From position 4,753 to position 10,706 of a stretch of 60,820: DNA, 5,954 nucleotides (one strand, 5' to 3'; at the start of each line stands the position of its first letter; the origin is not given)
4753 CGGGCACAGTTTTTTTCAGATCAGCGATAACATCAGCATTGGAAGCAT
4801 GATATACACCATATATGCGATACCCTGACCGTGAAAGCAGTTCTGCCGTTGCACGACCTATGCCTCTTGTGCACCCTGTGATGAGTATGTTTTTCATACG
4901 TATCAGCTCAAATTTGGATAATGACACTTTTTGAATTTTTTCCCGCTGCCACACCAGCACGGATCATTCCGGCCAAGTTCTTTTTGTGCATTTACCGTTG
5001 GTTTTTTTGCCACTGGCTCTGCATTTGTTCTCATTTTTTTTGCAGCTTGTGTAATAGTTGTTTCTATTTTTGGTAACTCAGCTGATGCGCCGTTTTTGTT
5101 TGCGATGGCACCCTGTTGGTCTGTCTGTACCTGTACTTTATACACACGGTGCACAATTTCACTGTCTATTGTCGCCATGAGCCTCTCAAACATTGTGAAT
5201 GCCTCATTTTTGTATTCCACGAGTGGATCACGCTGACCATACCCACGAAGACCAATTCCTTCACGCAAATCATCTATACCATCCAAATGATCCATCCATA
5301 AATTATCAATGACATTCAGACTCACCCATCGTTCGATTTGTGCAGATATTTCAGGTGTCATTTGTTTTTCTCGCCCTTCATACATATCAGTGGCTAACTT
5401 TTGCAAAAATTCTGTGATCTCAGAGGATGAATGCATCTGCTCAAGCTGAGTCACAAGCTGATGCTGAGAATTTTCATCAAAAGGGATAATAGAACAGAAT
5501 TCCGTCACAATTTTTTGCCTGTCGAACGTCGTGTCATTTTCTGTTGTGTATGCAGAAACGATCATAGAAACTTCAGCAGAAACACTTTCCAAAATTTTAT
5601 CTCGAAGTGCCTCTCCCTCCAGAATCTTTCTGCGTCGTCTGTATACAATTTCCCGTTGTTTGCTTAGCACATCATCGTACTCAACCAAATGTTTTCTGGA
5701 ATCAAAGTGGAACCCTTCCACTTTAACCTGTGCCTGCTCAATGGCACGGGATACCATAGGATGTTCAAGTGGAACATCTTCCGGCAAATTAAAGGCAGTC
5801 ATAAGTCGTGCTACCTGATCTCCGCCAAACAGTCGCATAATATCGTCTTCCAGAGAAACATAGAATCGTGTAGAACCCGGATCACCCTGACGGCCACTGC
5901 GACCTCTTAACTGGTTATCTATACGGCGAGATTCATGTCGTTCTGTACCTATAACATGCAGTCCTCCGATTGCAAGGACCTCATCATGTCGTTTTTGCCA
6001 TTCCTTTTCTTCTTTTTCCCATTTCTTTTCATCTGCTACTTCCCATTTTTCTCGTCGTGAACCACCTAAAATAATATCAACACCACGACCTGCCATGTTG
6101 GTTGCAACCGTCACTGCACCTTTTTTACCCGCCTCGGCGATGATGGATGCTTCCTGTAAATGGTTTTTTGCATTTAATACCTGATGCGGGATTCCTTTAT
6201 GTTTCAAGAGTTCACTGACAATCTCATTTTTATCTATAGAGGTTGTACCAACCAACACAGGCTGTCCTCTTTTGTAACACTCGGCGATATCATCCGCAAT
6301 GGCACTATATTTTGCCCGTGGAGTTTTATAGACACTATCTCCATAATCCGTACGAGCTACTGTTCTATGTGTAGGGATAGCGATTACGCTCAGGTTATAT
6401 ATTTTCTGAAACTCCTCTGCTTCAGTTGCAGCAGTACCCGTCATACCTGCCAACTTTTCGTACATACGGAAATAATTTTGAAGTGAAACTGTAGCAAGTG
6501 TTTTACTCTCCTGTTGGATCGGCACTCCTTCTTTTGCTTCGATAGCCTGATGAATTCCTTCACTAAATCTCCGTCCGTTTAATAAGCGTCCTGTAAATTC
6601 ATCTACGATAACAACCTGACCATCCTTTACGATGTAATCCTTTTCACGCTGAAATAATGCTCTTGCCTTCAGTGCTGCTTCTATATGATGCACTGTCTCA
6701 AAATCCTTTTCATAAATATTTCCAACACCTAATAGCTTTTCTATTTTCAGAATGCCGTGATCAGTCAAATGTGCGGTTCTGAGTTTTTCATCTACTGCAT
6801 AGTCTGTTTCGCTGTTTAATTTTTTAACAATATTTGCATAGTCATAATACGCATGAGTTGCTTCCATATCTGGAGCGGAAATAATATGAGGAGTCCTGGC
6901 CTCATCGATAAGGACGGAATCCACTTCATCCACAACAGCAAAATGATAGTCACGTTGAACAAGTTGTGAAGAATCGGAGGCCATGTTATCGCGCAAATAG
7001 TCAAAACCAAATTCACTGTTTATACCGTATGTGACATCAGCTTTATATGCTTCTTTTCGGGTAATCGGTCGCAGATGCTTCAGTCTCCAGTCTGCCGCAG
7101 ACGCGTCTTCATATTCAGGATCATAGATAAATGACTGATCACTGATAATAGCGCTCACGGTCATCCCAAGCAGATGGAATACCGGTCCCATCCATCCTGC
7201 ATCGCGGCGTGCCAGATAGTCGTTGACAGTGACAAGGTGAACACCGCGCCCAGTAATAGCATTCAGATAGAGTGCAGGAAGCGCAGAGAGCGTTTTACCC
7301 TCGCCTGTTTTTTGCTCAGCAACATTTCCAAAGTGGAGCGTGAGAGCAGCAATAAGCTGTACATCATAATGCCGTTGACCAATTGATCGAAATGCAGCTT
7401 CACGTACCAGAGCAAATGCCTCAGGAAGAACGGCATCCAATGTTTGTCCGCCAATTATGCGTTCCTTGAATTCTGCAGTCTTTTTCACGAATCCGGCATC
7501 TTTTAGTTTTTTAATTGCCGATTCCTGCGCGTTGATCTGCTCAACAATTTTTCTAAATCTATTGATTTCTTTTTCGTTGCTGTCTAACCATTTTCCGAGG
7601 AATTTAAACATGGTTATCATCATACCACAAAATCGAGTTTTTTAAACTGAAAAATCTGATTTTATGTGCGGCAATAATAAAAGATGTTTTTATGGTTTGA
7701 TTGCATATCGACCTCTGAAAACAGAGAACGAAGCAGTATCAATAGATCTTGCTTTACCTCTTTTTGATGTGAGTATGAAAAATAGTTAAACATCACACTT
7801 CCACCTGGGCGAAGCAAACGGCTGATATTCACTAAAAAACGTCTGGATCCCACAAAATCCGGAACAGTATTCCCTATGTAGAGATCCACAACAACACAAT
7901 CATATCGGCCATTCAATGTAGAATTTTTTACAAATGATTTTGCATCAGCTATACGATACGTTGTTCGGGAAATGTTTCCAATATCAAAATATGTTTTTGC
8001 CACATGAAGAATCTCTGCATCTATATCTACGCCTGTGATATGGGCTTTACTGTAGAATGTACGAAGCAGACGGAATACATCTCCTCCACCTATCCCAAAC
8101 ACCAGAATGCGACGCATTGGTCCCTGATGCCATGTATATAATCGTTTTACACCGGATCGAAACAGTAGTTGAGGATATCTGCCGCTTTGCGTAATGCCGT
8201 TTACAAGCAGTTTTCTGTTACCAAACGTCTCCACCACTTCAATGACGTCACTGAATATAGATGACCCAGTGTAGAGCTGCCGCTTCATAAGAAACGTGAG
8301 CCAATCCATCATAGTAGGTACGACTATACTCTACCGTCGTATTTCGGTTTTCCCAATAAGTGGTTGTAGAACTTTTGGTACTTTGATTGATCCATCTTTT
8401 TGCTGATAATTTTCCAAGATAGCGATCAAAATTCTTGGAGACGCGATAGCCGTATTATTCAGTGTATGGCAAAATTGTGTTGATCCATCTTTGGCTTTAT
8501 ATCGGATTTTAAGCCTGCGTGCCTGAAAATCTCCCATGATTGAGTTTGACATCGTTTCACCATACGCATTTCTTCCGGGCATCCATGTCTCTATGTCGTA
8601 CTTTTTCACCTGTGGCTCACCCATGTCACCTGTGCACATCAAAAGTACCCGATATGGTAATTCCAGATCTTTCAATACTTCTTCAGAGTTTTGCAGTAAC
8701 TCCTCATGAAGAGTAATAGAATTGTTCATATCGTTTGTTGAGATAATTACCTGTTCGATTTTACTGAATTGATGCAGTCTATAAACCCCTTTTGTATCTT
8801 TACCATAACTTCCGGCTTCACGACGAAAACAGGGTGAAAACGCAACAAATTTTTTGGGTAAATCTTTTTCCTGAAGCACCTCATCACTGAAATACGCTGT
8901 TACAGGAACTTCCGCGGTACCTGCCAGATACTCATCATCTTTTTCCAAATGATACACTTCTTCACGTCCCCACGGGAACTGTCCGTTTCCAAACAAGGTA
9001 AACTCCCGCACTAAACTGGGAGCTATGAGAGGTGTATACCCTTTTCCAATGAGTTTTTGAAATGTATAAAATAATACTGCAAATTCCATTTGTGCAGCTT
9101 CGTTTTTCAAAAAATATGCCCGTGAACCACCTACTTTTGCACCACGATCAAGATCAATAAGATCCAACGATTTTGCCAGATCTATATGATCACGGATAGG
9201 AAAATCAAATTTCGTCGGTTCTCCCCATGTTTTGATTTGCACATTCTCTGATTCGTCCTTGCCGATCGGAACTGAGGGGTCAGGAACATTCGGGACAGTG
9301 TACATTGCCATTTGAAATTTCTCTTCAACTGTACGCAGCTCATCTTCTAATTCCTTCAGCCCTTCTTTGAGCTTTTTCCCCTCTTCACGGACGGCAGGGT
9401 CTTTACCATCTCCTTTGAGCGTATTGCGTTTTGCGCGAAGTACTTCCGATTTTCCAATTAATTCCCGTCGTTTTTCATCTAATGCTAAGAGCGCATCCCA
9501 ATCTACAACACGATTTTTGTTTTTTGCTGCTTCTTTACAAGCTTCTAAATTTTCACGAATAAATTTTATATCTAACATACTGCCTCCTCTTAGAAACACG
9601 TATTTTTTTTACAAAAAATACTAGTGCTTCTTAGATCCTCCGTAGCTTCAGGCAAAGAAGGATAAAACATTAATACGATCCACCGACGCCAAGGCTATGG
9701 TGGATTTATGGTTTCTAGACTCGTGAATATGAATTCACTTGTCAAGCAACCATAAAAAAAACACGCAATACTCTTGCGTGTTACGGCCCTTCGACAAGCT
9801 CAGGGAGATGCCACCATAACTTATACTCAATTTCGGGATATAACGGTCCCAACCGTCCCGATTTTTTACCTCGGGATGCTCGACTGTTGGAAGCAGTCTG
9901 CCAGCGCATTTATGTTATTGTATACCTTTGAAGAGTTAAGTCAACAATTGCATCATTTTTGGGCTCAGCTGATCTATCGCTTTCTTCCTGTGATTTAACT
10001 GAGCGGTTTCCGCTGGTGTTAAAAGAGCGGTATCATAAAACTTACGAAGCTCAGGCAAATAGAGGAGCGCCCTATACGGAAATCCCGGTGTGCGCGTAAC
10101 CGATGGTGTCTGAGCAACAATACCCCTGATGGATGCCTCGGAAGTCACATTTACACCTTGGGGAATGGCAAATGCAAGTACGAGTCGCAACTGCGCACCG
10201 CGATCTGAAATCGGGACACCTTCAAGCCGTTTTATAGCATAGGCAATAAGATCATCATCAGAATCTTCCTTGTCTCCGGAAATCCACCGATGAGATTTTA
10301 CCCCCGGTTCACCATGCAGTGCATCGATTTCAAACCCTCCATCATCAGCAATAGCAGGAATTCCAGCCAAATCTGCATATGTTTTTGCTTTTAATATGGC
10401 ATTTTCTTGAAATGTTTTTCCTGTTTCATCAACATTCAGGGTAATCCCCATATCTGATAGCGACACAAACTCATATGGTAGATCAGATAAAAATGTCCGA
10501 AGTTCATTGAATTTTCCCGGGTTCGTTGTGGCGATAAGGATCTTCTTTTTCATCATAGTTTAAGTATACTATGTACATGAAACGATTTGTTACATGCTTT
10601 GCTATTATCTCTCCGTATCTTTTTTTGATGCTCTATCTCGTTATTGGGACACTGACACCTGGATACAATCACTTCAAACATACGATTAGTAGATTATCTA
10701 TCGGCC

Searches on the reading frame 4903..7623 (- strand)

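Call 90: search_protein_families(library=pfam, proteins=[window:4903-7623:-], max_evalue=0.000001)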
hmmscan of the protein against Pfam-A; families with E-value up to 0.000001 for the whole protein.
window:4903-7623:- (906 aa): 5 families
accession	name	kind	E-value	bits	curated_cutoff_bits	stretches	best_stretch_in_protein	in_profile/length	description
PF07517.20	SecA_DEAD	-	2.8e-115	385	24.6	1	12-406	4-290/290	SecA DEAD-like domain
PF21090.3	P-loop_SecA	-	3.4e-87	291.8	27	1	422-616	2-205/205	SecA P-loop domain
PF07516.18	SecA_SW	-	6.8e-61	206.3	26.7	1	618-831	1-200/200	SecA Wing and Scaffold domain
PF01043.26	SecA_PP_bind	-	1.9e-38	131.9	23.5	1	255-362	2-110/110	SecA preprotein cross-linking domain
PF02810.21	SEC-C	-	1.8e-10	40.9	20.4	1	885-903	1-19/19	SEC-C motif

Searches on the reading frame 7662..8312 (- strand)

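Call 74: search_protein_families(library=pfam, proteins=[window:7662-8312:-], max_evalue=0.000001)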
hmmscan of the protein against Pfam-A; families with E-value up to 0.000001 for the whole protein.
window:7662-8312:- (216 aa): 4 families
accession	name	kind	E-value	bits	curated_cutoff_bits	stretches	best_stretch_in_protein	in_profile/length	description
PF13847.12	Methyltransf_31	-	6.6e-10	39.3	27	1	76-188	15-124/145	Methyltransferase domain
PF01564.23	Spermine_synth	-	6.9e-10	39.2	22.9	1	67-202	20-157/186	Spermine/spermidine synthase domain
PF13649.12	Methyltransf_25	-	1.2e-08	35.9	27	1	69-171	1-97/97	Methyltransferase domain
PF08241.18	Methyltransf_11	-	3.8e-07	31.1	21.2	1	72-175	3-95/95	Methyltransferase domain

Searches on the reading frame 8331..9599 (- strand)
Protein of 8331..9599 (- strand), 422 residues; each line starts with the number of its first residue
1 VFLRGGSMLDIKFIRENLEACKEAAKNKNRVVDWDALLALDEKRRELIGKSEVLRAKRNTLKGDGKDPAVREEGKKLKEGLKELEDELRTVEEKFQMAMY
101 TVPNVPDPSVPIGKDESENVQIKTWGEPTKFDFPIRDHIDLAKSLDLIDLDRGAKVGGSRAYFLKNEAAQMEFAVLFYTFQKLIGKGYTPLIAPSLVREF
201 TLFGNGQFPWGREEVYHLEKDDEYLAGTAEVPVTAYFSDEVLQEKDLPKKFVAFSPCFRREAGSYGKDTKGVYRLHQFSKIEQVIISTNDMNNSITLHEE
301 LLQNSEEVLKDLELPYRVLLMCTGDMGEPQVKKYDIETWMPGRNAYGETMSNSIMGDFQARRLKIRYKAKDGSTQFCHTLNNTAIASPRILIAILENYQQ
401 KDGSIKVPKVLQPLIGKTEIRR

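Call 74: search_protein_families(library=pfam, proteins=[window:8331-9599:-], max_evalue=0.000001)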
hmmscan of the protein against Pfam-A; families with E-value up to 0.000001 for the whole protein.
window:8331-9599:- (422 aa): 2 families
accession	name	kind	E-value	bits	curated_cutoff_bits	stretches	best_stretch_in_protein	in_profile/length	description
PF00587.30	tRNA-synt_2b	-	1.5e-33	116.8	29.3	1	220-398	8-179/179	tRNA synthetase class II core domain (G, H, P, S and T)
PF02403.27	Seryl_tRNA_N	-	2.2e-21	76.6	28.2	1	8-106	1-108/108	Seryl-tRNA synthetase N-terminal domain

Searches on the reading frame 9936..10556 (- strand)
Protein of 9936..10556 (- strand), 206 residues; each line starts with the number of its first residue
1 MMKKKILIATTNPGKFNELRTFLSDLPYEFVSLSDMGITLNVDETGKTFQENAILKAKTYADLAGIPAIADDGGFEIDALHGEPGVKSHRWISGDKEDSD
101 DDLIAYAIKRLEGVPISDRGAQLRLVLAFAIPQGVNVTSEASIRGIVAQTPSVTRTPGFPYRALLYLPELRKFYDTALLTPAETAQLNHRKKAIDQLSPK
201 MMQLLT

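Call 74: search_protein_families(library=pfam, proteins=[window:9936-10556:-], max_evalue=0.000001)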
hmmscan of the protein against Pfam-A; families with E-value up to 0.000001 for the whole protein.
window:9936-10556:- (206 aa): 1 family
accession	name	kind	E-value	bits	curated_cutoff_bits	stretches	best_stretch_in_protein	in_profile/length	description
PF01725.21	Ham1p_like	-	7.5e-39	134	22.5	1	6-198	1-184/186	Ham1 family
